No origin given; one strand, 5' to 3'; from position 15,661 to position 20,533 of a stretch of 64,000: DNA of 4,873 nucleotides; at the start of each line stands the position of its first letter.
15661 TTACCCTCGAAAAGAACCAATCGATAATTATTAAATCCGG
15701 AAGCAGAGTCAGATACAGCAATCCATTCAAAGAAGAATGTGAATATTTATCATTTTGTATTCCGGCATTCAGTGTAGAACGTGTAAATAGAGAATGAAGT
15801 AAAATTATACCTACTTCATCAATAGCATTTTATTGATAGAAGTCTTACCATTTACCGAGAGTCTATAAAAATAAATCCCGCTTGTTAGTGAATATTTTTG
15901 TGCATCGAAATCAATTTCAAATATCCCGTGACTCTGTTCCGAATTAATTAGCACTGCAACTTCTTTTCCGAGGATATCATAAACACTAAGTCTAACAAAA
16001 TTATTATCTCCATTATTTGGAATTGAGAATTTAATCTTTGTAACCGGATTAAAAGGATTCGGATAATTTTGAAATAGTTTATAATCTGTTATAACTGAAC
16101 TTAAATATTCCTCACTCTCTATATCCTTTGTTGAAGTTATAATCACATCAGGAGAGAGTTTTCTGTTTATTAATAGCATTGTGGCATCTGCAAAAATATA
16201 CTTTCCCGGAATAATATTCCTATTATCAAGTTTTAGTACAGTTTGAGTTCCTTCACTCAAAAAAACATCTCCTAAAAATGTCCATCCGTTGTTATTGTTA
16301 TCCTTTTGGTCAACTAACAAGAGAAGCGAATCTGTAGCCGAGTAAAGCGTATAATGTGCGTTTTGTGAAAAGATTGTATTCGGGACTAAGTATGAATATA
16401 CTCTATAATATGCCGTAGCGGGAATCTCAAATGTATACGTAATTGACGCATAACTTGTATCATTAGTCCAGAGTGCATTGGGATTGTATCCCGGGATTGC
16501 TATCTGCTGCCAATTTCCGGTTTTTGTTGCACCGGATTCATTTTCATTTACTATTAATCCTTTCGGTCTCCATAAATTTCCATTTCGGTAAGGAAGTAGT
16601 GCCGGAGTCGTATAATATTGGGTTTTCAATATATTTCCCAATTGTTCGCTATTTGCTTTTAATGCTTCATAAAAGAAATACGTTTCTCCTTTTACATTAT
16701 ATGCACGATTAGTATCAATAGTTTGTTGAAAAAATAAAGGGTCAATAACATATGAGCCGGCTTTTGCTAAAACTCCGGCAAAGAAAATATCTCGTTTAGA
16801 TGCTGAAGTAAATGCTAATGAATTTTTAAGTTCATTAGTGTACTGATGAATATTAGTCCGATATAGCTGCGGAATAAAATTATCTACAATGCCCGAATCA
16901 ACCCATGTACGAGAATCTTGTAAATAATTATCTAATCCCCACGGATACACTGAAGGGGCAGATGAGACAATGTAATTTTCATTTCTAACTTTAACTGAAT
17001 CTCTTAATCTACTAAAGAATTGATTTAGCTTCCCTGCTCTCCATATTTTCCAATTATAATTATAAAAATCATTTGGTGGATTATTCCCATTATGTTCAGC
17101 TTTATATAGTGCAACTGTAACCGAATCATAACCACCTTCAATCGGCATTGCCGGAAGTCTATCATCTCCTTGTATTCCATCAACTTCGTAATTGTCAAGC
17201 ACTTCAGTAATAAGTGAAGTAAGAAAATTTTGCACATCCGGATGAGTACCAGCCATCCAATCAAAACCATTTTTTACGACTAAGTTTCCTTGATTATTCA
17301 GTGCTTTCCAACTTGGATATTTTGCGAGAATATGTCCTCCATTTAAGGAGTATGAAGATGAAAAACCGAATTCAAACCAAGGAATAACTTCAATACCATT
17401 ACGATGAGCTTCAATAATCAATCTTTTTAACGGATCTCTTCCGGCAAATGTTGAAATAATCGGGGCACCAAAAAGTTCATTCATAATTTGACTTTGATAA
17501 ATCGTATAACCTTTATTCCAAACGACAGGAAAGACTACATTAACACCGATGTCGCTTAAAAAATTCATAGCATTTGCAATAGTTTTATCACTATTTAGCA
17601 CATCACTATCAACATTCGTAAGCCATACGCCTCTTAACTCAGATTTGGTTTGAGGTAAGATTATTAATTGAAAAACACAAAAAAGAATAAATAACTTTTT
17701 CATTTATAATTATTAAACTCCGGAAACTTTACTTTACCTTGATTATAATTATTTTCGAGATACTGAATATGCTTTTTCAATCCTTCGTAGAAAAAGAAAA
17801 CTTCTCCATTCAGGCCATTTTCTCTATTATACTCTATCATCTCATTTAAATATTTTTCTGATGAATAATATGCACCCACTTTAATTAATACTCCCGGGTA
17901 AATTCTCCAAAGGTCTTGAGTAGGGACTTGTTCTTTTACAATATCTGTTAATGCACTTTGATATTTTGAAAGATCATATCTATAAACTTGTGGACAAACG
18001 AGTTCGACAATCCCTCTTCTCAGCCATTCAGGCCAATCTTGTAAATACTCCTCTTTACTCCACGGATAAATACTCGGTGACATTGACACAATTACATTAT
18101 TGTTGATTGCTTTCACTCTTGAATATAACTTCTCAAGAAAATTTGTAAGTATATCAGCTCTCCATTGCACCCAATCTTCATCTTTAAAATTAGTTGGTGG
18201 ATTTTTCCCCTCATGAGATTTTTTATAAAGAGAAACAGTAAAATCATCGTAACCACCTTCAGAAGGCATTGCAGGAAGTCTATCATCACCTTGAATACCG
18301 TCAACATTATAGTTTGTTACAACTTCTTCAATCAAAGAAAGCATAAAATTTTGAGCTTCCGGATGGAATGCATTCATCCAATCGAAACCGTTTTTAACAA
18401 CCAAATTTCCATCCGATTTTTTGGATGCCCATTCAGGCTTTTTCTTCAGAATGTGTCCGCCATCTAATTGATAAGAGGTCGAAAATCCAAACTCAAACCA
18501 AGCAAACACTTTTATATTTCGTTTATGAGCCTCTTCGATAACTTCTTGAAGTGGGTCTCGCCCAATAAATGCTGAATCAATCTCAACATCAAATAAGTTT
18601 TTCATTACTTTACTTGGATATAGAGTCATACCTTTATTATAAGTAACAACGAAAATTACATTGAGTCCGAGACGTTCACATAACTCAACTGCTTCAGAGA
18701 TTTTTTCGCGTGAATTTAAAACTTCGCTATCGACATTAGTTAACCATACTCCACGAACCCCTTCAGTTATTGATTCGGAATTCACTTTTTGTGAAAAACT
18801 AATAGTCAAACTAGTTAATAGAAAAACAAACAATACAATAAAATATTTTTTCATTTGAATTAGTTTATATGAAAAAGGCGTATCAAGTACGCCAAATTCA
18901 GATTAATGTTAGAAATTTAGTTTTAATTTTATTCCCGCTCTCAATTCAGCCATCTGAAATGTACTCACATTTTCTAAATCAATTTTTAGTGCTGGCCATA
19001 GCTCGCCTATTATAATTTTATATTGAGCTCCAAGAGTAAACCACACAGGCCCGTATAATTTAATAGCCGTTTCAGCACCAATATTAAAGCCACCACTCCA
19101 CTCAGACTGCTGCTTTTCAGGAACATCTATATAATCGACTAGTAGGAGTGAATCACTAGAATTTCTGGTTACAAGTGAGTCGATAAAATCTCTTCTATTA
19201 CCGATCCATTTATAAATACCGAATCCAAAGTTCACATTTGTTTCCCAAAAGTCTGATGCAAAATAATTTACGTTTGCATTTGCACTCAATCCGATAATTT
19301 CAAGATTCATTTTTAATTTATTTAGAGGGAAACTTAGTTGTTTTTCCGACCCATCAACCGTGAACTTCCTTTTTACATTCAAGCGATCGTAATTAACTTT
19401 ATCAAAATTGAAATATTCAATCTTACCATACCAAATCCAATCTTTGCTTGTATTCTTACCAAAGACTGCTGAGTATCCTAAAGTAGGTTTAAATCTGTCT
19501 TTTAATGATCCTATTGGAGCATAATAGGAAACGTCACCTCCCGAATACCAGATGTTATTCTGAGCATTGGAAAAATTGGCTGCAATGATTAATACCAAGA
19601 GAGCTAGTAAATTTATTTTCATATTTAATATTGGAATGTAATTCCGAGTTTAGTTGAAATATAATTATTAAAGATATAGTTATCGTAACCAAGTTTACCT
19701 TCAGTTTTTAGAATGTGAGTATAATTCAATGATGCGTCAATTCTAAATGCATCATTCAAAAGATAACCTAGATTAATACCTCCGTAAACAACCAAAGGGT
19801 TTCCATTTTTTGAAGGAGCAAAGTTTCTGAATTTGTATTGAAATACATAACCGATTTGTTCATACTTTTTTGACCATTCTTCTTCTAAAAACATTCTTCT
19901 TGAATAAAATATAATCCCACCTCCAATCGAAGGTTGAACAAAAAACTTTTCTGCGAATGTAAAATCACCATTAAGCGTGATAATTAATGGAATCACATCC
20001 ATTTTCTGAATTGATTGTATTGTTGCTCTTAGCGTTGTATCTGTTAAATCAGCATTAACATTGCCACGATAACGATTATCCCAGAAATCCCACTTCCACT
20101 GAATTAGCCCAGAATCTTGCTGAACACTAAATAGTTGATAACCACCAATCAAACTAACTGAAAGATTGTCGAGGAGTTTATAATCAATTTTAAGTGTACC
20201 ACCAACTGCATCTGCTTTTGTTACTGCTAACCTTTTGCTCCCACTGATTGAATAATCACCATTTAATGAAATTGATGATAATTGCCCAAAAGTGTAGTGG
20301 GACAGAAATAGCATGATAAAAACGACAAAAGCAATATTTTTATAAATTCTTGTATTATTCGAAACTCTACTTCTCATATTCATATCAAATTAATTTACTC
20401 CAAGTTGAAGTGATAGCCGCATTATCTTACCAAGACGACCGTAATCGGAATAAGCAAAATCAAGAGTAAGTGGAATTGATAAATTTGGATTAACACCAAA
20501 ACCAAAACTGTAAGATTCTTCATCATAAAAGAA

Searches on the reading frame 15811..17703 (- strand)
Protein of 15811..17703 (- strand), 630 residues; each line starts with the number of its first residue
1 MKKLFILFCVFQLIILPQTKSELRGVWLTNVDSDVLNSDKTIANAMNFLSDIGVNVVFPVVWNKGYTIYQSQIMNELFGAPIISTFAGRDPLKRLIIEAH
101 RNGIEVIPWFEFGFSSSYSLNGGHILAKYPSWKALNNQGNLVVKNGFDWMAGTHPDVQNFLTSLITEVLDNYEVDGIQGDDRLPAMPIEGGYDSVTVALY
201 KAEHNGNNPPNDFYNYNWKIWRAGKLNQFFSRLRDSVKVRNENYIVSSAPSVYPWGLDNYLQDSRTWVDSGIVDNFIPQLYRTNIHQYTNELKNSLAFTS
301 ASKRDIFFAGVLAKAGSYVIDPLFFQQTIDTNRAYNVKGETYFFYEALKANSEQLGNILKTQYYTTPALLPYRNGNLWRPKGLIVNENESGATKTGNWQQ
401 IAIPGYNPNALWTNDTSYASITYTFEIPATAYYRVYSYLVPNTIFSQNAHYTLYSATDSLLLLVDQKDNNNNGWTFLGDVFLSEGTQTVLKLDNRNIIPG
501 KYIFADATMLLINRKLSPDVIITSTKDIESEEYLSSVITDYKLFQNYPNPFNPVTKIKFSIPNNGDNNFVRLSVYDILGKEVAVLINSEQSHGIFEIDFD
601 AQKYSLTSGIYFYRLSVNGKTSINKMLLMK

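Call 42: search_protein_families(library=pfam, proteins=[window:15811-17703:-], max_evalue=0.00001)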
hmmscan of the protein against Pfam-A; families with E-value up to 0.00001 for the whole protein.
window:15811-17703:- (630 aa): 3 families
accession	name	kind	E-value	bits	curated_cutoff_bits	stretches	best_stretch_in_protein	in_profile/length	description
PF02638.21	GHL10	-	1.1e-53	182.8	27.9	1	22-297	1-277/311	Glycosyl hydrolase-like 10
PF25275.1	Golvesin_C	-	7.1e-15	55.7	31.6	1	384-510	2-130/132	Golvesin C-terminal domain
PF18962.6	Por_Secre_tail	-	1.7e-08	35.1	27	1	547-626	2-73/75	Secretion system C-terminal sorting domain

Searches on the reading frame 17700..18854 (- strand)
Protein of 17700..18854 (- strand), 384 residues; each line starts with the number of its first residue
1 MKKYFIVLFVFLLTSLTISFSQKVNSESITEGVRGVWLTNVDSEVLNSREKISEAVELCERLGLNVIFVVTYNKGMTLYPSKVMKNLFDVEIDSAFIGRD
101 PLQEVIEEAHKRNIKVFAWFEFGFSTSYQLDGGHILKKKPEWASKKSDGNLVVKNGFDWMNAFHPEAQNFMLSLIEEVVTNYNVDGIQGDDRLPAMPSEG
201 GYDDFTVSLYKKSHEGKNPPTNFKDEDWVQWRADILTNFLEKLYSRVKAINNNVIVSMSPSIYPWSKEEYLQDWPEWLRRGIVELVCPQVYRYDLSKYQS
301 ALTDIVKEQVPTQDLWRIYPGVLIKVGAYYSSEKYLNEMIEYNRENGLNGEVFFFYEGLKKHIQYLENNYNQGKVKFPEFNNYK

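Call 42: search_protein_families(library=pfam, proteins=[window:17700-18854:-], max_evalue=0.00001)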
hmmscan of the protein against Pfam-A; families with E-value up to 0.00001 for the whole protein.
window:17700-18854:- (384 aa): 2 families
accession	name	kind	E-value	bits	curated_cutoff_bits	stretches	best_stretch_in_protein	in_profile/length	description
PF02638.21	GHL10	-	2.2e-67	227.9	27.9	1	33-305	2-275/311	Glycosyl hydrolase-like 10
PF14871.12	GHL6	-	6e-13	49.6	35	1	54-187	4-128/132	Hypothetical glycosyl hydrolase 6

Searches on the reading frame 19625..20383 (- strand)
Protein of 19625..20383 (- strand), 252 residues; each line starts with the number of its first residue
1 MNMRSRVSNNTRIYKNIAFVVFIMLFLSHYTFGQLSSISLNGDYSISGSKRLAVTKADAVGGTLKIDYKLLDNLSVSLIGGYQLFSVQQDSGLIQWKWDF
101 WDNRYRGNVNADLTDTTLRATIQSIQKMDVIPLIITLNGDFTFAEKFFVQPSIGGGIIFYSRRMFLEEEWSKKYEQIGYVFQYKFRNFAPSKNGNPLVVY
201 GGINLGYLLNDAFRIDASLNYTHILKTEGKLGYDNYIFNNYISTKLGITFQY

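Call 34: find_encoding_contigs(protein=window:19625-20383:-, flank=10000, max_places=4)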
Protein window:19625-20383:- (252 aa): no gene with exactly this product is on record in the collection.

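Call 42: search_protein_families(library=pfam, proteins=[window:19625-20383:-], max_evalue=0.00001)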
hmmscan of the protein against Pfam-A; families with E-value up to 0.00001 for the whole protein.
window:19625-20383:- (252 aa): 0 families
